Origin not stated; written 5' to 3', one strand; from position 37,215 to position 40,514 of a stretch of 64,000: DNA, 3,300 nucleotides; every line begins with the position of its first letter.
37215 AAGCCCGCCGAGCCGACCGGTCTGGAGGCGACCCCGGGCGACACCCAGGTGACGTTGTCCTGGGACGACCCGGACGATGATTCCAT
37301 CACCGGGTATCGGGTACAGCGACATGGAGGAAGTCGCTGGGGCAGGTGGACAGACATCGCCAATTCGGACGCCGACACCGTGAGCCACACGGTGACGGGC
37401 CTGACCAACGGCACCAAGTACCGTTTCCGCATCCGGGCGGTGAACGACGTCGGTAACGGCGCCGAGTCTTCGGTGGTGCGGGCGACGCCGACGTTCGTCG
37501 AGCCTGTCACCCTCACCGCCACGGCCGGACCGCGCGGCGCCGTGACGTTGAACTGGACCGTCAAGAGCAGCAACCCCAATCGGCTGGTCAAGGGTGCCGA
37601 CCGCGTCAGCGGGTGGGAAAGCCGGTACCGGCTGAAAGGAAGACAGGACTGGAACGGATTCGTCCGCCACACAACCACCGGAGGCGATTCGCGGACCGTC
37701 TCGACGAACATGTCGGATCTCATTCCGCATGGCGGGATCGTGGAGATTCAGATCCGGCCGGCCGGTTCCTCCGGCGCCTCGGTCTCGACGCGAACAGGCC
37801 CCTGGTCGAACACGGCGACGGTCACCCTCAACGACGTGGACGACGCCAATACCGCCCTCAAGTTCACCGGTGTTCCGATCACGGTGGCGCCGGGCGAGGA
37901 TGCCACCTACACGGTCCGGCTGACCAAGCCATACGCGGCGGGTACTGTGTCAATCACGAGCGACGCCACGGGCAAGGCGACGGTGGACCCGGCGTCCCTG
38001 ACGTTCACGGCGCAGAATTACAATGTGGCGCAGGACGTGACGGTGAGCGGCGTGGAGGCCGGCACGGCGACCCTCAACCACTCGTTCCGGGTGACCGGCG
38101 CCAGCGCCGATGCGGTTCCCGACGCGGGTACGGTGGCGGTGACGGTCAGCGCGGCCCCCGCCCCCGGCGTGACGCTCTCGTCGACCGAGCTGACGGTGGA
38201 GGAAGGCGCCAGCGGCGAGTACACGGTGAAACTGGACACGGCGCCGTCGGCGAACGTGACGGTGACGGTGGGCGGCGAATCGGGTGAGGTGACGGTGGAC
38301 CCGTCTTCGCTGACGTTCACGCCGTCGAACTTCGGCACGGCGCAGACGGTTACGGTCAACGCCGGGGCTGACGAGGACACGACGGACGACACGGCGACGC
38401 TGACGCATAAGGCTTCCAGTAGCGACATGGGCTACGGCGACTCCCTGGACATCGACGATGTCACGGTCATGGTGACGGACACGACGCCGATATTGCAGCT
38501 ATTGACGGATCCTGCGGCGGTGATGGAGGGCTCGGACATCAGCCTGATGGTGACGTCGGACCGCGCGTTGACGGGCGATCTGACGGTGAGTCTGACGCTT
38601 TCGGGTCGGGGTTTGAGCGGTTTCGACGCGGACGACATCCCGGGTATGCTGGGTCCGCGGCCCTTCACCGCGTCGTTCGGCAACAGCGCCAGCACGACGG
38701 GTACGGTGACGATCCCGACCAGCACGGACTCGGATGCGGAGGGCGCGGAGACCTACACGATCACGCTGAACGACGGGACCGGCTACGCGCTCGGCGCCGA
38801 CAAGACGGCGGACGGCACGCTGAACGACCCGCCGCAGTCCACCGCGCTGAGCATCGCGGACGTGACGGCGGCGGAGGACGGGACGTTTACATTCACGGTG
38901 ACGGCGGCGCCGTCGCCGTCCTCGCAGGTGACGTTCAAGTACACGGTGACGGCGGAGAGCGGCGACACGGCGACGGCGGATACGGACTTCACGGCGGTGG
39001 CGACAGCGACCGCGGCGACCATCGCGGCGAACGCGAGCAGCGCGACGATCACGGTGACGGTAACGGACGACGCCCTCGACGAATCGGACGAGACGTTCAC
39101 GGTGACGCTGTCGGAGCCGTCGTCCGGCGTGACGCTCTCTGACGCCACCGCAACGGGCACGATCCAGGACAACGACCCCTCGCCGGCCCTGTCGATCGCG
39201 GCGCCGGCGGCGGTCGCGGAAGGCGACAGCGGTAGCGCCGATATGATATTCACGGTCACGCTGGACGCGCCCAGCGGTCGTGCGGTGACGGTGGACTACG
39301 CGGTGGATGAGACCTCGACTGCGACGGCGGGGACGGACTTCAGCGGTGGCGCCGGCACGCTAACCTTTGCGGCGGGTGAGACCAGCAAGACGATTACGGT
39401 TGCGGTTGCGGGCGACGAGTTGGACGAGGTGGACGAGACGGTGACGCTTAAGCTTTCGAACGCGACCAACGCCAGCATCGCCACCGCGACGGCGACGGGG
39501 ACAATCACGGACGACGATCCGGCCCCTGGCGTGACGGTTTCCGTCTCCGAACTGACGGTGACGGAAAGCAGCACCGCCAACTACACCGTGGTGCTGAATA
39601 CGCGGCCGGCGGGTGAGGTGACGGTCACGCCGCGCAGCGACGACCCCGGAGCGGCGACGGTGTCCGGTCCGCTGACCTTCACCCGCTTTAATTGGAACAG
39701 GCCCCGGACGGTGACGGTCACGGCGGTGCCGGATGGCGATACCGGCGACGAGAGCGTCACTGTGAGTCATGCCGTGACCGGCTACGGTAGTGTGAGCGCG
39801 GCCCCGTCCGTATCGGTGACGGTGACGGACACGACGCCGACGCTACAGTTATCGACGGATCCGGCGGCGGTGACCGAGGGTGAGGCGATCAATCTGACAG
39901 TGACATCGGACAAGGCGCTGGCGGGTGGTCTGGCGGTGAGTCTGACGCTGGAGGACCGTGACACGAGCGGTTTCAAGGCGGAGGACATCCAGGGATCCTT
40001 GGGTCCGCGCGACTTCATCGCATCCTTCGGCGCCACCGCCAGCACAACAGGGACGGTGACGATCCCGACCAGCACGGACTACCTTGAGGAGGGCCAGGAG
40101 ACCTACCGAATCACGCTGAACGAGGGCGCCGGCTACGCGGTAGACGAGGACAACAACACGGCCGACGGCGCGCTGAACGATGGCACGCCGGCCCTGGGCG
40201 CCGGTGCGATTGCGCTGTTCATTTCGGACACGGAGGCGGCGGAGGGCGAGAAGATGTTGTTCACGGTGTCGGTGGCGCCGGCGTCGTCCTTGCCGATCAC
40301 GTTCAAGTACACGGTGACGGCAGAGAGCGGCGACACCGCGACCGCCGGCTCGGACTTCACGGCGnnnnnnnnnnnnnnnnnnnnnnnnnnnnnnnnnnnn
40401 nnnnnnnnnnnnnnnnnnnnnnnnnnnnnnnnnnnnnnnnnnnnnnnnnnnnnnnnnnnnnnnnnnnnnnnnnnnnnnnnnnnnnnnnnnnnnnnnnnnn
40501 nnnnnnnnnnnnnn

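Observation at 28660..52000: Recurrent ~115-aa 'two-cysteine' module (PC(K/A)V...(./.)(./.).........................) occurring six times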

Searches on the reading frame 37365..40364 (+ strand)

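Call 11: search_protein_families(library=pfam, max_evalue=0.001, proteins=[window:37365-40364:+])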
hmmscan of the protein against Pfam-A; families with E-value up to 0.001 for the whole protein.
window:37365-40364:+ (1000 aa): 2 families
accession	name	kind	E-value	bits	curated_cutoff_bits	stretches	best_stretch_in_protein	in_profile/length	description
PF03160.20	Calx-beta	-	8.5e-21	74.6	27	2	626-718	23-119/119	Calx-beta domain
PF00041.27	fn3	-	1.1e-07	32.4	25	1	5-39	48-82/84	Fibronectin type III domain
